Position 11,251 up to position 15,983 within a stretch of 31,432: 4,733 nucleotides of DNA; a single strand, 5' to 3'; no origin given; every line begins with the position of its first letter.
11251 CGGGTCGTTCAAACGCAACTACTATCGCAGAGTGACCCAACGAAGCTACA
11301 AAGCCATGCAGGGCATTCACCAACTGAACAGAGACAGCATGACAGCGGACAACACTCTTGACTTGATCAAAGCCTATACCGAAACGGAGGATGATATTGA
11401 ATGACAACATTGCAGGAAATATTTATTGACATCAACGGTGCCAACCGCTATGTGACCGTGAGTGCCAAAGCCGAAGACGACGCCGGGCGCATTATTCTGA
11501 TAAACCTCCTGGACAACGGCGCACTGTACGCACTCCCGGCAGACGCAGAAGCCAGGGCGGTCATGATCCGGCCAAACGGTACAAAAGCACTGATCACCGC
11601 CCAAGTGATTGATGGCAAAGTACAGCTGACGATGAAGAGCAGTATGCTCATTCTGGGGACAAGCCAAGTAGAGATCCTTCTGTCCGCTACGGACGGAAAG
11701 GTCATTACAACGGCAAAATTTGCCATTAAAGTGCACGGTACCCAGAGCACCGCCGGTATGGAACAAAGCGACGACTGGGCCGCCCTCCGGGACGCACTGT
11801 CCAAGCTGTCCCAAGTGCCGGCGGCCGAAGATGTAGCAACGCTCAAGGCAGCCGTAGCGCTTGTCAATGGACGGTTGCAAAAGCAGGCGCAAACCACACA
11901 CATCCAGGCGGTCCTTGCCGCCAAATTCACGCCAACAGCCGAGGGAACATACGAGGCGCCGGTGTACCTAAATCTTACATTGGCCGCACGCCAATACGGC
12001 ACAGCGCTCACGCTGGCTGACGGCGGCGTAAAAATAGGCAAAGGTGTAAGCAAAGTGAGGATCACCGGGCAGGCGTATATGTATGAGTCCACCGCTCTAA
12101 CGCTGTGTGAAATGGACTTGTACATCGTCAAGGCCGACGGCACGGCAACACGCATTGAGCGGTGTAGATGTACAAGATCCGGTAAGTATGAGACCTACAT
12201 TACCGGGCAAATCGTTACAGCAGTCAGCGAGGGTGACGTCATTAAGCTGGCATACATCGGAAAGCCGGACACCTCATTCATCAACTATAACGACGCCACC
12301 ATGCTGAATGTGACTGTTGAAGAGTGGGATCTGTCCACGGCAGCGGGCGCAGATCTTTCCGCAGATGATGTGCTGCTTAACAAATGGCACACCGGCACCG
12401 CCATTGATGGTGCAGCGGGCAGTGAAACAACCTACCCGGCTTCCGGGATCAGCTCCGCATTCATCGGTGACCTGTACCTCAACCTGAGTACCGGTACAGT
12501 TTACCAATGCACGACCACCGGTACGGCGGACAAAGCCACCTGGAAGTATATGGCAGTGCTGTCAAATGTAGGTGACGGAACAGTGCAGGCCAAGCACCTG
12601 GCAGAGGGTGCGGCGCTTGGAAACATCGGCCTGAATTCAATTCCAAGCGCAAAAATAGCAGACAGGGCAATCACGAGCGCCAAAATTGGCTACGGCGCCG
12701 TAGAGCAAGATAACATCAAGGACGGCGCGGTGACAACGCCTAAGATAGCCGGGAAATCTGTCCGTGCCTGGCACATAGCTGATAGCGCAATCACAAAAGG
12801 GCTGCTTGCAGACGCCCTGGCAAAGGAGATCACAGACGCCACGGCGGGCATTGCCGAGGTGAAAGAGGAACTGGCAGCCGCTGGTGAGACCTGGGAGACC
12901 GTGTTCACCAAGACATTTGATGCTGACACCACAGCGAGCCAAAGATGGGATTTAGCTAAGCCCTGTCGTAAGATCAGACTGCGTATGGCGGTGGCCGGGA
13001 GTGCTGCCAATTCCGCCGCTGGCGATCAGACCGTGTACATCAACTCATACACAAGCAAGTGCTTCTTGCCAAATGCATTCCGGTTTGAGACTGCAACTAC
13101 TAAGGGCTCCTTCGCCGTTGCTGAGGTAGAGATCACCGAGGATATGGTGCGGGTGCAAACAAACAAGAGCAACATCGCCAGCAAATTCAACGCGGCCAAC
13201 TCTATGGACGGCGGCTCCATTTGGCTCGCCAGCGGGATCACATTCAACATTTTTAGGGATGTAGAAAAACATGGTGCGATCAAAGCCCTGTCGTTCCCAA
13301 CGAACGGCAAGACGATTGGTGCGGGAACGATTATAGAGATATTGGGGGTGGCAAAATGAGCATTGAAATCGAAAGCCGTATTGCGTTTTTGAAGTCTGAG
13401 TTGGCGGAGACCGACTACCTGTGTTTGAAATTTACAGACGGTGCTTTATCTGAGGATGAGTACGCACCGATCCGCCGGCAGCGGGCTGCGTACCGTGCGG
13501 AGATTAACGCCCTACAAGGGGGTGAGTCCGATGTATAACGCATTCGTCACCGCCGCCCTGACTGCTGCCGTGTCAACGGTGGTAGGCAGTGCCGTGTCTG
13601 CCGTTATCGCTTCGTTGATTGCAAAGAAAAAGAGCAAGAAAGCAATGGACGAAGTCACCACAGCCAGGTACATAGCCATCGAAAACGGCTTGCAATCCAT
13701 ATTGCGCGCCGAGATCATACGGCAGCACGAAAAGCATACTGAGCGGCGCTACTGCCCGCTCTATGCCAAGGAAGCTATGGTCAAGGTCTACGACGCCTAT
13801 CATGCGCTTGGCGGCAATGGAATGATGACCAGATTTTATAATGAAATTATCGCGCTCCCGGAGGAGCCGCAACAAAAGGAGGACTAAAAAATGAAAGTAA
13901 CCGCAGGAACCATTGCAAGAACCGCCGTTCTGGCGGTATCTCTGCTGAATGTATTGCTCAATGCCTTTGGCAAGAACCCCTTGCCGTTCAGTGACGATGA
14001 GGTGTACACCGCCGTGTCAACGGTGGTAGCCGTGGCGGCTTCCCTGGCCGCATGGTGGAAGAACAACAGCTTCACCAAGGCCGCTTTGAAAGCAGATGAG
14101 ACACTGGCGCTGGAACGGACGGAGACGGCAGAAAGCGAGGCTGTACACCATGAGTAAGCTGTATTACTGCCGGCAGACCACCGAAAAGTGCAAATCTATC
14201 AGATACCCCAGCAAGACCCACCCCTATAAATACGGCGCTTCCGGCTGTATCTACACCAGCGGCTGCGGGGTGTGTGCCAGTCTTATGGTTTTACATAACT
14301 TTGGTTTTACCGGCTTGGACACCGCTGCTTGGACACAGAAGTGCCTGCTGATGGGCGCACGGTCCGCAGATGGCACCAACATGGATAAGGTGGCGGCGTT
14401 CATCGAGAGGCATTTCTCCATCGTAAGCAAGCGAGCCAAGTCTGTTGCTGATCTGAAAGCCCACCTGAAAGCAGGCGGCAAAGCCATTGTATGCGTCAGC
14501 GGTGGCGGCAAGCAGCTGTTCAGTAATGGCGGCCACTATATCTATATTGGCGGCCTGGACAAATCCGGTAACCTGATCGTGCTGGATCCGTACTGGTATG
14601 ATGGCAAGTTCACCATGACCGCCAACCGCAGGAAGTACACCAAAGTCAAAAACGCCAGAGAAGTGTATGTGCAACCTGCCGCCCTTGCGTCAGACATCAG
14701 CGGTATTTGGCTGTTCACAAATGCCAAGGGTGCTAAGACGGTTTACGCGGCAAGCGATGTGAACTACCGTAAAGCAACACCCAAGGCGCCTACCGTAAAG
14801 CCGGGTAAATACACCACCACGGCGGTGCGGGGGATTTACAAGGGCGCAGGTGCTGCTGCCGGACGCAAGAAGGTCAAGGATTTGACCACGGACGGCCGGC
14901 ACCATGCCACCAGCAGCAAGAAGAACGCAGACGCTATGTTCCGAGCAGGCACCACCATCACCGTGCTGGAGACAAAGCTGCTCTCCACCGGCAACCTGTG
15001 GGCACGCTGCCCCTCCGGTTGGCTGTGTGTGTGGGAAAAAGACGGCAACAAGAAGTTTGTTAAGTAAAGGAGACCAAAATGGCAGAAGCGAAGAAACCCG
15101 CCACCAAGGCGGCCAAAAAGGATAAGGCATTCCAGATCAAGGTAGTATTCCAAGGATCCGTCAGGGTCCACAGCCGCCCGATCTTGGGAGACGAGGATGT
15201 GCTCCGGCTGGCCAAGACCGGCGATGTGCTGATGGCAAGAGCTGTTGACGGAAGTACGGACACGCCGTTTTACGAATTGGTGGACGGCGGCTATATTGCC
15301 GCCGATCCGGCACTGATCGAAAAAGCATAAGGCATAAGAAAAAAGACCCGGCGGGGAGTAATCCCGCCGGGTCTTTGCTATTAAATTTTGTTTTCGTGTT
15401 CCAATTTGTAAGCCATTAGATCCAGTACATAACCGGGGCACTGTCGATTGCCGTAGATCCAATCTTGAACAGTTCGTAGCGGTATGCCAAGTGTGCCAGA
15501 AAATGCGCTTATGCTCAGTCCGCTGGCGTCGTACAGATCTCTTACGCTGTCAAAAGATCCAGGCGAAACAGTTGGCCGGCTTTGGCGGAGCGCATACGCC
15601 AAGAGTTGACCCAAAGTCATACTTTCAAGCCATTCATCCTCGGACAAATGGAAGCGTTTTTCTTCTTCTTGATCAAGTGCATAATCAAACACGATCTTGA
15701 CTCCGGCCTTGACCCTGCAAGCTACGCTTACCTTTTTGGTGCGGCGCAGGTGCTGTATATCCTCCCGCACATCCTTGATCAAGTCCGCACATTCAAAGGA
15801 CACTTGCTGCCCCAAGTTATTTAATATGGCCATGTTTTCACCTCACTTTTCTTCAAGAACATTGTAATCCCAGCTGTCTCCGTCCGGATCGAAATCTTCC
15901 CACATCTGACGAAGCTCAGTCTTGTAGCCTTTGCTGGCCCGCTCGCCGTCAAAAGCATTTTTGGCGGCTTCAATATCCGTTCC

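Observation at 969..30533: Fully strand-polarised, massively over-represented octamer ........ (consensus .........): candidate Chi-like or polar genome signal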

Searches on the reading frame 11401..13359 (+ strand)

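Call 13: search_protein_families(library=phrogs, proteins=[window:11401-13359:+])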
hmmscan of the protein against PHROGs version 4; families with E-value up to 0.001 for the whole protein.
window:11401-13359:+ (652 aa): 5 families
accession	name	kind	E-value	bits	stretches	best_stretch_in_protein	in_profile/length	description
phrog_892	-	tail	7.9e-11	42.2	1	391-483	326-419/782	tail fiber protein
phrog_16573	-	unknown function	1.1e-08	35.9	1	4-139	5-142/163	-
phrog_28766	-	tail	9.8e-08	31.8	1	336-511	81-243/472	tail fiber protein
phrog_13518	-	unknown function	2.9e-06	26.6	1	378-506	288-421/1230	-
phrog_31398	-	unknown function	2.5e-05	24.5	1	4-126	4-127/280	-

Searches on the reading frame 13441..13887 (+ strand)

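Call 13: search_protein_families(library=phrogs, proteins=[window:13441-13887:+])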
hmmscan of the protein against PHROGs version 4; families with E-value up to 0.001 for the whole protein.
window:13441-13887:+ (148 aa): 2 families
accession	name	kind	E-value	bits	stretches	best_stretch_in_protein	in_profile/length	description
phrog_4105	-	unknown function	1.8e-22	80.5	1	52-145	12-102/103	-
phrog_4257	-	unknown function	1.1e-09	39.7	1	63-140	63-132/138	-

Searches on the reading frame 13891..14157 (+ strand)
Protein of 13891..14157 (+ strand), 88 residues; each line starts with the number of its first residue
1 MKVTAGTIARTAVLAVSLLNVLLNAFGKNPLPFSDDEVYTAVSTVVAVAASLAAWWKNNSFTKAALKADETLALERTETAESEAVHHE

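Call 13: search_protein_families(library=phrogs, proteins=[window:13891-14157:+])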
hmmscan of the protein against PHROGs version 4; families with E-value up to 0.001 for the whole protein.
window:13891-14157:+ (88 aa): 1 family
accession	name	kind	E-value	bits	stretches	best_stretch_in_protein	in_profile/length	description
phrog_263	-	lysis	6.4e-27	94.9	1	1-82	21-102/123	holin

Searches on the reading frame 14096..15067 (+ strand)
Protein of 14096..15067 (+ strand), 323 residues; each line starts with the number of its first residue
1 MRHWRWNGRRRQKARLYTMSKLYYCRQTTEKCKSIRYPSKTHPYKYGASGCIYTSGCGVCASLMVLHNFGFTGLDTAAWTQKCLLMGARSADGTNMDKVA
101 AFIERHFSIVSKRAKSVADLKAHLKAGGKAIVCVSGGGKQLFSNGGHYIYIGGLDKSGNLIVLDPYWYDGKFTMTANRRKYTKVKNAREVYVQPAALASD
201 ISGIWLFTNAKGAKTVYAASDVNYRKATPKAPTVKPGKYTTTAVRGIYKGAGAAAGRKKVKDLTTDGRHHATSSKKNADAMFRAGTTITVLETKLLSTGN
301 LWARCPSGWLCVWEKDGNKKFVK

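Call 13: search_protein_families(library=phrogs, proteins=[window:14096-15067:+])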
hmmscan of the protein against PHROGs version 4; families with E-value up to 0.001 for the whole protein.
window:14096-15067:+ (323 aa): 0 families

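Call 63: search_protein_families(library=pfam, max_evalue=0.01, proteins=[window:14096-15067:+])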
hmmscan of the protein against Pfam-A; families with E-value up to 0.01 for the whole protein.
window:14096-15067:+ (323 aa): 1 family
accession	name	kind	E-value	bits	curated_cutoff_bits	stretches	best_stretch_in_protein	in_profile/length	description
PF13529.12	Peptidase_C39_2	-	1.4e-05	26.1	24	1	55-166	14-143/143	Peptidase_C39 like family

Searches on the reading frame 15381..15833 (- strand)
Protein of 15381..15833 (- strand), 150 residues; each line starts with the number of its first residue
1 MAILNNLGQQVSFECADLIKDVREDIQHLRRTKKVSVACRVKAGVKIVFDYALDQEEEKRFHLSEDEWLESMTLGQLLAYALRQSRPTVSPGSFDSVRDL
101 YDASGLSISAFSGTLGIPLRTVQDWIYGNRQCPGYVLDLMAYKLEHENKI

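Call 13: search_protein_families(library=phrogs, proteins=[window:15381-15833:-])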
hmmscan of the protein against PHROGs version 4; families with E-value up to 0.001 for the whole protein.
window:15381-15833:- (150 aa): 1 family
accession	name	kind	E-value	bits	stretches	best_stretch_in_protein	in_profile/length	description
phrog_25567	-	unknown function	0.00014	22.7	1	96-143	55-101/115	-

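Call 63: search_protein_families(library=pfam, max_evalue=0.01, proteins=[window:15381-15833:-])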
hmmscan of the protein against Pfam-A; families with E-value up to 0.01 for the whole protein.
window:15381-15833:- (150 aa): 1 family
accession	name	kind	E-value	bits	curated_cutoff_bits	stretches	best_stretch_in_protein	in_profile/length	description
PF13384.12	HTH_23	-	0.0085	16.3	24.6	0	100-126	13-38/50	Homeodomain-like domain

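Call 101: search_protein_families(library=padloc, proteins=[window:15381-15833:-], max_evalue=0.001)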
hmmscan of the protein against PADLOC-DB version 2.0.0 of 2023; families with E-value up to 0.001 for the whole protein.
window:15381-15833:- (150 aa): 0 families
